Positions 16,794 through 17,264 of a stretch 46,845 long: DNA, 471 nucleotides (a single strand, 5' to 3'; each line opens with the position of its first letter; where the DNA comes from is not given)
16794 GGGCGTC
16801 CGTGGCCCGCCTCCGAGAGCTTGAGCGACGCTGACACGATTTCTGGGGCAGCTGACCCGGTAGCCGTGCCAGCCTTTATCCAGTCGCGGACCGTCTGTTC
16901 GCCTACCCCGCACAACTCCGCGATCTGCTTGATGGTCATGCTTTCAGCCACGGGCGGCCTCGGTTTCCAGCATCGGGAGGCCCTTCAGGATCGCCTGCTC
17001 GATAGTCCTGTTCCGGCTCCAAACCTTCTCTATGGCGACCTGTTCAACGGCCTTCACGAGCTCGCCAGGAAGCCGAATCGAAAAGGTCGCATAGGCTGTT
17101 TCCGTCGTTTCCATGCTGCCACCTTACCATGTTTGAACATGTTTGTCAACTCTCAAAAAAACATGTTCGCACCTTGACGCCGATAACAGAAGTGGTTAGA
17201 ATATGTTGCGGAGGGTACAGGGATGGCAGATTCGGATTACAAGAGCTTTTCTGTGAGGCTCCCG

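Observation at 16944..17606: Divergent pair of paralogous ribbon-helix-helix regulators around a 108-bp operator/promoter region: candidate RHH-only genetic switch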

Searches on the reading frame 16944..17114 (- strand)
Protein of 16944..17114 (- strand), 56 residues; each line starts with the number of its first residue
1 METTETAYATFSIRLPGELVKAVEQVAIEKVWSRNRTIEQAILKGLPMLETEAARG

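Call 9: search_protein_families(library=pfam, max_evalue=1, proteins=[window:16944-17114:-])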
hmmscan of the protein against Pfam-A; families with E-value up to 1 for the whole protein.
window:16944-17114:- (56 aa): 2 families
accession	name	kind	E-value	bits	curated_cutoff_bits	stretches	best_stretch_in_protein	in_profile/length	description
PF01402.27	RHH_1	-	0.022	15.2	20.5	1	11-44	2-35/39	Ribbon-helix-helix protein, copG family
PF05534.18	HicB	-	0.15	12.5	21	1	10-42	19-51/51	HicB family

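Call 10: search_protein_families(library=phrogs, max_evalue=0.1, proteins=[window:16944-17114:-])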
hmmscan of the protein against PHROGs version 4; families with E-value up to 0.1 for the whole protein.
window:16944-17114:- (56 aa): 5 families
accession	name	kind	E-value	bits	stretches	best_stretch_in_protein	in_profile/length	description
phrog_4738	-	transcription regulation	0.00055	20.6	1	6-50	12-57/59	transcriptional repressor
phrog_7325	-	transcription regulation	0.0024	19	1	6-47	54-95/151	CopG-like transcriptional repressor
phrog_582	-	transcription regulation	0.0038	18.5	1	4-46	53-95/105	Arc-like repressor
phrog_25976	-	unknown function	0.011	17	1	6-46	12-52/90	-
phrog_18767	-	unknown function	0.025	15.4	1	12-48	21-58/71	-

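Call 15: find_homologous_proteins(query=window:16944-17114:-, max_evalue=0.001)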
Query window:16944-17114:- (56 aa): 2 proteins with E <= 0.001 among 2 candidates.
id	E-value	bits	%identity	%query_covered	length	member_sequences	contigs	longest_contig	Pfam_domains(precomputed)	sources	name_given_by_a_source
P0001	2.0e-27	110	100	100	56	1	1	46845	-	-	-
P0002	6.7e-13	65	71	86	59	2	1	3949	-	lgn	-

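Call 17: find_encoding_contigs(protein=P0002, flank=5000)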
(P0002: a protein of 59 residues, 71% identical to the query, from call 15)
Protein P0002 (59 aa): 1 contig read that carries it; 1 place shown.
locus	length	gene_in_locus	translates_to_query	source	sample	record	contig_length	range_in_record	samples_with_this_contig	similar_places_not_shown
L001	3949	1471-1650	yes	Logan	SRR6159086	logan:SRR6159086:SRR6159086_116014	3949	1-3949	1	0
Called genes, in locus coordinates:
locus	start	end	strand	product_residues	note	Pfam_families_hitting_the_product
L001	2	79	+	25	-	?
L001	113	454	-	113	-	-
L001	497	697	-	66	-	-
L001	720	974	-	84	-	-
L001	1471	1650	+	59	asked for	-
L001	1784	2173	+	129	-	-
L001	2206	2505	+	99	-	-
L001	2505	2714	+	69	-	-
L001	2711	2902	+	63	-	-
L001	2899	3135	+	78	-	-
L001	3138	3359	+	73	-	-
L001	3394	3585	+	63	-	-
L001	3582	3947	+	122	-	?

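Call 23: find_related_loci(query=A1, collection=viral_contigs, flank=3000)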
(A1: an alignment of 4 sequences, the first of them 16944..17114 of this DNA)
Query A1 (56 aa) in viral_contigs; peptide patterns used: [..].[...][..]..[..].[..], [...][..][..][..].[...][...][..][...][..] (x = any residue, [..] = any of these).
35 stretches matched a pattern, but none encodes a relative of the query by tblastn (E <= 1e-3).

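Call 24: find_related_loci(query=A1, collection=genome_contigs, flank=3000)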
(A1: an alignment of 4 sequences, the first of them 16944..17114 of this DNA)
Query A1 (56 aa) in genome_contigs; peptide patterns used: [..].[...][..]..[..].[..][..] (x = any residue, [..] = any of these).
13 stretches matched a pattern; 1 encode a relative of the query (tblastn E <= 1e-3); 1 distinct loci.
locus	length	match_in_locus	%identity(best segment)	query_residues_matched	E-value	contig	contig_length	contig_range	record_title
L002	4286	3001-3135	31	2-46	8e-8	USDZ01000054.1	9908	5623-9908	uncultured Ruminococcaceae bacterium isolate UMGS1623 genome assembly, contig: NODE_2564_length_9908_cov_6.021313, whole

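Call 25: find_related_loci(query=A1, collection=metagenome_contigs, flank=3000)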
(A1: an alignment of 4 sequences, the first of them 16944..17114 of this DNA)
Query A1 (56 aa) in metagenome_contigs; peptide patterns used: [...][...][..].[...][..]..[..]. (x = any residue, [..] = any of these).
36 stretches matched a pattern, but none encodes a relative of the query by tblastn (E <= 1e-3).

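Call 29: search_solved_structures(query=A1, max_evalue=10, show_alignments=3)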
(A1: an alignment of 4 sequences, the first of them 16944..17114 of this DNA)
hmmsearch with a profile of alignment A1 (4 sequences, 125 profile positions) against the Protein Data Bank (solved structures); distinct sequences matched with E-value up to 10: 11.
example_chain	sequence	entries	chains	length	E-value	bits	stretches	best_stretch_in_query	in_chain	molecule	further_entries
4me7_E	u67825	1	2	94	0.023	18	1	9-42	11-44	Antitoxin EndoAI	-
6sbw_A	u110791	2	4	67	0.067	16.5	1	1-41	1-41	CdbA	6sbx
7rdr_A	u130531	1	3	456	0.092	16.1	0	15-45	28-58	Circular tendon repeat protein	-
6iya_A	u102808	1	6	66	0.14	15.5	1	9-43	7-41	Transcriptional regulator CopG family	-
7etr_A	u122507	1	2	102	0.42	13.9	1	9-43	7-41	Transcriptional regulator CopG family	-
9kkd_A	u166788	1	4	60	0.46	13.8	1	8-44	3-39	Ribbon-helix-helix protein, CopG family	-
1u9p_A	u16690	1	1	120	0.67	13.3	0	9-40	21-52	pArc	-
1myk_A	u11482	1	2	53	0.79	13.1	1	8-41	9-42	ARC REPRESSOR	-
1arq_A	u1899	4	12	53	0.93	12.8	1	8-41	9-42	ARC REPRESSOR | PROTEIN (GENE-REGULATING PROTEIN ARC) | PROTEIN (ARC REPRESSOR)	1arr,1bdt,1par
2wsc_N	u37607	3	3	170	1.1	12.5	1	45-119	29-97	PHOTOSYSTEM I-N SUBUNIT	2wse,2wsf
6wvs_A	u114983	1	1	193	10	9.5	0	15-48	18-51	DeNovoTIM15 hyperstable de novo TIM barrel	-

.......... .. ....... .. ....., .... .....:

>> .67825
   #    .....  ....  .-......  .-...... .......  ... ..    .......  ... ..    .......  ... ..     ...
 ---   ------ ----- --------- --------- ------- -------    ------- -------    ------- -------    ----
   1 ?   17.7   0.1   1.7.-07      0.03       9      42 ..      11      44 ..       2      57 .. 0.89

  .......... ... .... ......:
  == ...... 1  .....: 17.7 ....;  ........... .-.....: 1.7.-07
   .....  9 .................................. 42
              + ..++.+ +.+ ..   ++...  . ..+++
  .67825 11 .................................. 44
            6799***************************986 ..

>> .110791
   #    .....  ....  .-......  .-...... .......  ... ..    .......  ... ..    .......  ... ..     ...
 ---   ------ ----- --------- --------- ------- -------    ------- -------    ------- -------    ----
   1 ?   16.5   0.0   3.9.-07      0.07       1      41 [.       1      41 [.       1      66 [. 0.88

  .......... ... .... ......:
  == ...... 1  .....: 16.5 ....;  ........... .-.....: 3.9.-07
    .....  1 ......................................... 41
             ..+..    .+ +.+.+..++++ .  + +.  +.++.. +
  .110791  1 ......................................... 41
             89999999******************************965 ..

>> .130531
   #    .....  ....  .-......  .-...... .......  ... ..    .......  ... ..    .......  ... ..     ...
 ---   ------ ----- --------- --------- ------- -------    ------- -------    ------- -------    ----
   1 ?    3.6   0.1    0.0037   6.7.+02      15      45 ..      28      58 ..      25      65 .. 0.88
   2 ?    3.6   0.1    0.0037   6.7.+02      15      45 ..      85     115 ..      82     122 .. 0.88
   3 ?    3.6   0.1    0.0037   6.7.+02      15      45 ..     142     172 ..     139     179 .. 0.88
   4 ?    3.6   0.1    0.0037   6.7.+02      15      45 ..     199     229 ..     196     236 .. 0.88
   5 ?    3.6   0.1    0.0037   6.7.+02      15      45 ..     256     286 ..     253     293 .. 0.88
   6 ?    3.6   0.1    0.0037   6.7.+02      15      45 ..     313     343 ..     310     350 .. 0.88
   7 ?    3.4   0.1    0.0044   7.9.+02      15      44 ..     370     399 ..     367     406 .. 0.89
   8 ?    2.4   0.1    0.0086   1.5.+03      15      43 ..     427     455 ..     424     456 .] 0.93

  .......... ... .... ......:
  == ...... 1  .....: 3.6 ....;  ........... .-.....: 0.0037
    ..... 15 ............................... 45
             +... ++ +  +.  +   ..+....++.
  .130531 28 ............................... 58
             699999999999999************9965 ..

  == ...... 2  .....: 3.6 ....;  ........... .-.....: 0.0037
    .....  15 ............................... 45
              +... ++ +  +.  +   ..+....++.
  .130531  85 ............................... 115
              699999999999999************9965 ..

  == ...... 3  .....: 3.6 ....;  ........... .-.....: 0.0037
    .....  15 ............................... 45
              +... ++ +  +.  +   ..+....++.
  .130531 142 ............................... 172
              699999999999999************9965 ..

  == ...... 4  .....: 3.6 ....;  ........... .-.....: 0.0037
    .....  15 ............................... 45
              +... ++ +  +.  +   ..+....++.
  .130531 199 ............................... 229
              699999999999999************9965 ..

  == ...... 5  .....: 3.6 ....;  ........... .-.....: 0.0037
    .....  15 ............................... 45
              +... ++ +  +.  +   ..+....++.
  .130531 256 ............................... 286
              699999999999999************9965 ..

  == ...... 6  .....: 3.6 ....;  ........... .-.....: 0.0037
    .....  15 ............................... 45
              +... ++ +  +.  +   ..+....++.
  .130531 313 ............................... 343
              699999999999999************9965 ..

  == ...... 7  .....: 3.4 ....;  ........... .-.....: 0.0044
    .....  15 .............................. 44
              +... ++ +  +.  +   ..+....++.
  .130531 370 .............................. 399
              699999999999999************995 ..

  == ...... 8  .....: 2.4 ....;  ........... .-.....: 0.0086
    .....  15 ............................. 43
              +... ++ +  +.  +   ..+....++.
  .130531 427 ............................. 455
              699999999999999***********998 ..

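Call 39: predict_structure(alignment_id=A2)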
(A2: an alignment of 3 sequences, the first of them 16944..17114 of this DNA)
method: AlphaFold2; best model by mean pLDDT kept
length: 56 residues; sequences in the alignment: 3
mean_pLDDT: 62.5   pTM: 0.30
mean pLDDT of the five models: 62.5, 60.0, 59.1, 57.1, 54.7
residues with pLDDT >= 90: 0; 70-90: 16; 50-70: 29; < 50: 11
segments of 3 or more residues with pLDDT < 50: 48-56
pLDDT, mean of each block of 10 residues (from residue 1): 56 76 72 60 59 46
secondary structure, 60 per line:
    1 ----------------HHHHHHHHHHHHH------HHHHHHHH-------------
elements in order: H17-29 H36-43

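Call 41: search_protein_representatives(alignment_id=A2)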
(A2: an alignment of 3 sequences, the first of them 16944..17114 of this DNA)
Query: 3 sequences, 55 profile positions. Proteins with E-value up to 0.001 (for the whole library): 90; up to 1e-10: 7; up to 1e-30: 0. The best 90 are listed.
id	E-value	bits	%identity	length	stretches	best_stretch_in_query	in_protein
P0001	4.5e-29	115.8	-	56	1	1-55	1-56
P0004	2.5e-28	113.4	-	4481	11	2-28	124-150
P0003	1.8e-23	97.8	-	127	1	1-52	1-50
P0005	5.7e-17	77.0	-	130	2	4-46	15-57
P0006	2.8e-14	68.4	-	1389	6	30-49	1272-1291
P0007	4.2e-11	58.2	-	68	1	6-52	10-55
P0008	4.7e-11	58.1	-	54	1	8-55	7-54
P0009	1.2e-09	53.5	-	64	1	7-52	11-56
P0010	2.3e-07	46.2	-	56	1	10-49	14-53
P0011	4.1e-07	45.4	-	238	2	11-53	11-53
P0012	8.1e-07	44.5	-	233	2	13-50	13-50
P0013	9.9e-07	44.2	-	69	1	5-38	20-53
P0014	1.9e-06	43.3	-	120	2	12-42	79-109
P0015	1.9e-06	43.3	-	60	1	2-41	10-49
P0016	2.2e-06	43.1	-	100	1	11-53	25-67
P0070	4.0e-04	35.9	-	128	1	1-50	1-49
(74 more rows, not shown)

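Call 43: fold_search(model_id=the predicted structure, library=pdb)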
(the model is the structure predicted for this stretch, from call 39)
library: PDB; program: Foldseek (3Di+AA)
matches with E <= 10: 0; with E <= 0.001: 0
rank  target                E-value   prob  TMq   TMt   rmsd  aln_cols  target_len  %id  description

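Call 45: search_solved_structures(query=A4, max_evalue=1, show_alignments=2)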
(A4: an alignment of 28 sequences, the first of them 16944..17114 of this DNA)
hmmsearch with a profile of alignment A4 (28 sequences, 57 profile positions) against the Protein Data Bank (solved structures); distinct sequences matched with E-value up to 1: 26.
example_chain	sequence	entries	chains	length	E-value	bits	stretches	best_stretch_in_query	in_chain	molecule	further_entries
4me7_E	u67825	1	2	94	4.2e-05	26.1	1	15-54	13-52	Antitoxin EndoAI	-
3qoq_A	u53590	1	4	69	0.00041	22.9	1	8-48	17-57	Alginate and motility regulator Z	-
6iya_A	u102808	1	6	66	0.0018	20.9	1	11-55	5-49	Transcriptional regulator CopG family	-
5x3t_A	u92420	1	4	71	0.0033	20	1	12-51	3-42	Antitoxin VapB26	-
1b28_A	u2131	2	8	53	0.0034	20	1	8-46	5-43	PROTEIN (REGULATORY PROTEIN ARC) | ARC REPRESSOR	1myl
1b01_A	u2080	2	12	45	0.0041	19.7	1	11-52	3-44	TRANSCRIPTIONAL REPRESSOR COPG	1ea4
7etr_A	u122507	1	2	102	0.0061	19.2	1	11-55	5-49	Transcriptional regulator CopG family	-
2cpg_A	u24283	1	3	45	0.0061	19.2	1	11-49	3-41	TRANSCRIPTIONAL REPRESSOR COPG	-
7wj0_A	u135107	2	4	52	0.014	18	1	13-53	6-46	Antitoxin MazE6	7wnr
1u9p_A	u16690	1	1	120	0.021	17.5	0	13-42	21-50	pArc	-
1arq_A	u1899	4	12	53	0.078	15.6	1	8-42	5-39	ARC REPRESSOR | PROTEIN (GENE-REGULATING PROTEIN ARC) | PROTEIN (ARC REPRESSOR)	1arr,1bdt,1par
9kkd_A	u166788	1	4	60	0.079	15.6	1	11-55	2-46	Ribbon-helix-helix protein, CopG family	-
1myk_A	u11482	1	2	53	0.13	14.9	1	8-42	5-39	ARC REPRESSOR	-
3h87_C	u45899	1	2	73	0.15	14.7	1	17-48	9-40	Putative uncharacterized protein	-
9pio_G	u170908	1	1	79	0.2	14.3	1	8-42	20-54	Arc family DNA-binding protein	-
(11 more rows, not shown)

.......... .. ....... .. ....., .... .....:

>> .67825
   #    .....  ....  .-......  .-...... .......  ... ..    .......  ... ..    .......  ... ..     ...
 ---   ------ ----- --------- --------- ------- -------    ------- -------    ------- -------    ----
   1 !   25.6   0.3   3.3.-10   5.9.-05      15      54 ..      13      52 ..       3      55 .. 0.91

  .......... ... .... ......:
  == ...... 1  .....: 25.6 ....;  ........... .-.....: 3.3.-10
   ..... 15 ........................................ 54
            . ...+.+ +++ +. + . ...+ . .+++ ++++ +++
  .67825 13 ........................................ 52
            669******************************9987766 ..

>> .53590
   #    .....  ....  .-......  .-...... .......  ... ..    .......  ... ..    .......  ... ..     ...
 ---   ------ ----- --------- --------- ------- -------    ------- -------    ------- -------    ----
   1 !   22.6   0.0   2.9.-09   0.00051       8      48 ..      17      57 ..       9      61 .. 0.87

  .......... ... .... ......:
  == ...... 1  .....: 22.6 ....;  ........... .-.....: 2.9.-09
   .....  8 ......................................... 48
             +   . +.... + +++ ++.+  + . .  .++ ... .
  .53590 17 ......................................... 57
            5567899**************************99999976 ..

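Call 46: search_protein_families(library=pfam, alignment_id=A4, max_evalue=0.01)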
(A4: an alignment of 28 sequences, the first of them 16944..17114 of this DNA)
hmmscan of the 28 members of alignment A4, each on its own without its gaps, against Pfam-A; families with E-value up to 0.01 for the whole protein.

A. member 1, window:16944-17114:- (56 aa): 0 families

B. families by the number of members that match (of 28 scanned): 9 families
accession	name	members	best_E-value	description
PF01402.27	RHH_1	13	1.8e-08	Ribbon-helix-helix protein, copG family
PF03869.20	Arc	5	7.3e-06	Arc-like DNA binding domain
PF12441.14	CopG_antitoxin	2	0.0068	CopG antitoxin of type II toxin-antitoxin system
PF11547.14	E3_UbLigase_EDD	1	9.6e-05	E3 ubiquitin ligase EDD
PF25785.1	TPR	1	0.00052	Nucleoprotein TPR-like domain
PF09288.16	UBA_3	1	0.0014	Fungal ubiquitin-associated domain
PF07878.17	RHH_5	1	0.0025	CopG-like RHH_1 or ribbon-helix-helix domain, RHH_5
PF12651.13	RHH_3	1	0.0061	Ribbon-helix-helix domain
PF19891.5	DUF6364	1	0.0084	Family of unknown function (DUF6364)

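Call 48: find_related_loci(query=A5, collection=genome_contigs, flank=3000)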
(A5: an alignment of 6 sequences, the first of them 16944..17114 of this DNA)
Query A5 (56 aa) in genome_contigs; peptide patterns used: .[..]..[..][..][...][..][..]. (x = any residue, [..] = any of these).
22 stretches matched a pattern, but none encodes a relative of the query by tblastn (E <= 1e-3).

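Call 49: find_related_loci(query=A5, collection=viral_contigs, flank=3000)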
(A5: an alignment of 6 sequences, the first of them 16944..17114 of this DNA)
Query A5 (56 aa) in viral_contigs; peptide patterns used: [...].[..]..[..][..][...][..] (x = any residue, [..] = any of these).
8 stretches matched a pattern, but none encodes a relative of the query by tblastn (E <= 1e-3).

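Call 50: find_related_loci(query=A5, collection=metagenome_contigs, flank=3000)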
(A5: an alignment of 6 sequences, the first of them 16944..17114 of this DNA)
Query A5 (56 aa) in metagenome_contigs; peptide patterns used: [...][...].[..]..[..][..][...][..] (x = any residue, [..] = any of these).
72 stretches matched a pattern, but none encodes a relative of the query by tblastn (E <= 1e-3).

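Call 52: find_homologous_proteins(query=A6, max_evalue=0.001)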
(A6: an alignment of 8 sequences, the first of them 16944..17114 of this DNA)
Query A6 (8 sequences) (56 aa, profile of the alignment): 10 proteins with E <= 0.001 among 4839 candidates.
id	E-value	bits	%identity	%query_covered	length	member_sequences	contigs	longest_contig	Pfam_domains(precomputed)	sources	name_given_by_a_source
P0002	5.5e-22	95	71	86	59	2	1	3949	-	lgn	-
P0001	7.6e-22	94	100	100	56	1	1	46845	-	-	-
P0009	9.1e-22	94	48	100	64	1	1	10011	-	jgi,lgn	jgi:hypothetical protein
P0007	4.3e-20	89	51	95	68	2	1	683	-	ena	-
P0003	4.4e-19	86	40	80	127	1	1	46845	-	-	-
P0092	8.3e-19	85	65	98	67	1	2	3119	PF01402.28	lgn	-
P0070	4.3e-18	82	38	84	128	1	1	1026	PF01402.28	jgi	-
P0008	3.9e-17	79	52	100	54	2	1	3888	-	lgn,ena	-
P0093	3.0e-16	76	46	100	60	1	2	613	-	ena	-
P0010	6.5e-16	75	42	77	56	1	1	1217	-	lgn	-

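Call 53: find_encoding_contigs(protein=P0009, flank=5000)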
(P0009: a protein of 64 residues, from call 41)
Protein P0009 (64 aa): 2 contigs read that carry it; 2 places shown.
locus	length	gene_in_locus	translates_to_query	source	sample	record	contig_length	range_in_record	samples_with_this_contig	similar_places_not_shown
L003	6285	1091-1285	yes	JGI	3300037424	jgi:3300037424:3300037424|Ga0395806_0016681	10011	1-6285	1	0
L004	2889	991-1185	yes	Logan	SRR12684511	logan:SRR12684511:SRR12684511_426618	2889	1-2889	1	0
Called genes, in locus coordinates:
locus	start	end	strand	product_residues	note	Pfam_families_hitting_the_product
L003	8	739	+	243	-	-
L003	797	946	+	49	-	-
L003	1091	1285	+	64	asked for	-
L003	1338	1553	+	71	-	-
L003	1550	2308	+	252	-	PF02195:ParB_N (weak)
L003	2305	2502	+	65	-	-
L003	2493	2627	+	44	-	-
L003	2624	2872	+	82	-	-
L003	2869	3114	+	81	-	-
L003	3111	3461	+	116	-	-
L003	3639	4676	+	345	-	-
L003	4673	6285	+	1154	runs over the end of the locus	PF00149:Metallophos (weak)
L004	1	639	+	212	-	?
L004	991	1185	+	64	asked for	-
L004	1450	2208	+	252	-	PF02195:ParB_N (weak)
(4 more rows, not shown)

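Call 54: find_encoding_contigs(protein=P0092, flank=5000)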
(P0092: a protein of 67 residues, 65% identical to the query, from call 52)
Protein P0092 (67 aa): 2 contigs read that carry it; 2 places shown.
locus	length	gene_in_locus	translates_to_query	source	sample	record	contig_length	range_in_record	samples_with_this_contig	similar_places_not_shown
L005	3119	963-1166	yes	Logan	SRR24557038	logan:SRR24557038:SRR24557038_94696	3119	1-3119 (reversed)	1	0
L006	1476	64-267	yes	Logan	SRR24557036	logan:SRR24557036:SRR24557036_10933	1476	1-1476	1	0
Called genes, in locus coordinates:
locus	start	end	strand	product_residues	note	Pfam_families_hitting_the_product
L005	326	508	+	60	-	-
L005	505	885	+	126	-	-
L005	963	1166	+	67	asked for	PF01402:RHH_1 (weak)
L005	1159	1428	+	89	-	-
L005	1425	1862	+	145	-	-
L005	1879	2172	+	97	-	-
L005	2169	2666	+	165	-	-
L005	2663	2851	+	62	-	-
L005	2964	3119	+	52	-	?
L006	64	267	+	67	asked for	PF01402:RHH_1 (weak)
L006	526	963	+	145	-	-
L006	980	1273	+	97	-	-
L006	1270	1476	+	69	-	?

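Call 55: find_encoding_contigs(protein=P0008, flank=5000)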
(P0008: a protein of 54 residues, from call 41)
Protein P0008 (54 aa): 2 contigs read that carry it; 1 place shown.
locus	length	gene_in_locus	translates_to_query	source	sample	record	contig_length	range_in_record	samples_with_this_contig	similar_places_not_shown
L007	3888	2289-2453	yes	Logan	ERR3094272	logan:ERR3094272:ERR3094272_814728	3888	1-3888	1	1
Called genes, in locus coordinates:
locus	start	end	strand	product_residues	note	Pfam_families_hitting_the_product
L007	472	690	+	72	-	-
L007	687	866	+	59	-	-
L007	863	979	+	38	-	-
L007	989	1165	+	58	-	-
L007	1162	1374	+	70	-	-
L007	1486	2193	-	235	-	-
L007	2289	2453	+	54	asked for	-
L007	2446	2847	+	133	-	PF10544:T5orf172, PF13455:MUG113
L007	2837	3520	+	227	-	PF13384:HTH_23 (faint)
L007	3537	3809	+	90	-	-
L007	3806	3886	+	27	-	?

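Call 64: search_dna_similar(query=window:16947-17114:-, collection=phages, mode=protein, max_evalue=1, max_rows=20)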
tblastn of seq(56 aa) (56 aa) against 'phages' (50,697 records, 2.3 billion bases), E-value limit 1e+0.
No match.

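Call 80: find_encoding_contigs(protein=P0070, flank=3000)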
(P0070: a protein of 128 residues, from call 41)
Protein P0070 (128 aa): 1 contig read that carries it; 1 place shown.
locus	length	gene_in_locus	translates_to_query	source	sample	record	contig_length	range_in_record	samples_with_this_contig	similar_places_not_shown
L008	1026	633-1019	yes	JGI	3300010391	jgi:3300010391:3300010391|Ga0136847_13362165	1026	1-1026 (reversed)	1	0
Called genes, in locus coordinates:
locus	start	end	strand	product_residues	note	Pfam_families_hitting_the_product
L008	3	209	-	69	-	?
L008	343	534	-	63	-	-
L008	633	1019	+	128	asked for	PF01402:RHH_1 (weak)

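Call 81: find_encoding_contigs(protein=P0010, flank=3000)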
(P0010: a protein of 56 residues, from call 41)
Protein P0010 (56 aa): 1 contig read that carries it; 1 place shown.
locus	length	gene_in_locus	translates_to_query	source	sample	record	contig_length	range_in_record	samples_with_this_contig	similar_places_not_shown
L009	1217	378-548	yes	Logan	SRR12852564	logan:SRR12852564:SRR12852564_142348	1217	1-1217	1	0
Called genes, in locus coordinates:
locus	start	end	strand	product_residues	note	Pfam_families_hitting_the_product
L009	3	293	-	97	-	?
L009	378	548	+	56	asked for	-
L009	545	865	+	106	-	-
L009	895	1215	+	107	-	?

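Call 82: find_encoding_contigs(protein=P0007, flank=3000)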
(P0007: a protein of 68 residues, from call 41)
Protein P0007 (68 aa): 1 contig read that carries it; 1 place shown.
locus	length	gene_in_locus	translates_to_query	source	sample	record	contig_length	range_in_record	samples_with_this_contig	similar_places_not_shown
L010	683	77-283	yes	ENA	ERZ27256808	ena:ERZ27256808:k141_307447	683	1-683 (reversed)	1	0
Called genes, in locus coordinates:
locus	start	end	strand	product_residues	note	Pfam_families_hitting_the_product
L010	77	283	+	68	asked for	-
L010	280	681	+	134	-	?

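Call 83: find_encoding_contigs(protein=P0093, flank=3000)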
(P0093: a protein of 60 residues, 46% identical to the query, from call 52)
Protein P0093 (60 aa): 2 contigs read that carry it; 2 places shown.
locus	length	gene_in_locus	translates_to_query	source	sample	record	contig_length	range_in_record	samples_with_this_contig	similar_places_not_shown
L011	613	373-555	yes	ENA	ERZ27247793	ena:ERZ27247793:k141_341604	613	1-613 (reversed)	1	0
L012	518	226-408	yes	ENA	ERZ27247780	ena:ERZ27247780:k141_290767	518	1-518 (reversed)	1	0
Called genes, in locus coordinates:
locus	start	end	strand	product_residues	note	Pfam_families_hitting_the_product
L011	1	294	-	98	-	?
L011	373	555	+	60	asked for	-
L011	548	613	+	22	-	?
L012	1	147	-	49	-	?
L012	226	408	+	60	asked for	-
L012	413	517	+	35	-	?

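Call 89: search_protein_families(library=padloc, max_evalue=0.01, proteins=[window:16944-17114:-])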
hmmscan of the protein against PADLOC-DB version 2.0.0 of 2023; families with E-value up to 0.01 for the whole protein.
window:16944-17114:- (56 aa): 0 families

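Call 90: search_protein_families(library=ncbifam, max_evalue=0.01, proteins=[window:16944-17114:-])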
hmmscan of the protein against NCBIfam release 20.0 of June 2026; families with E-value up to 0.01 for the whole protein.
window:16944-17114:- (56 aa): 1 family
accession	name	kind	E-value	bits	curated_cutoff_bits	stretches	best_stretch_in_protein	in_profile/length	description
NF041551.1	YlcI_YnfO_N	subfamily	3.4e-05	23.8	30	1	11-44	5-37/42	YlcI/YnfO family protein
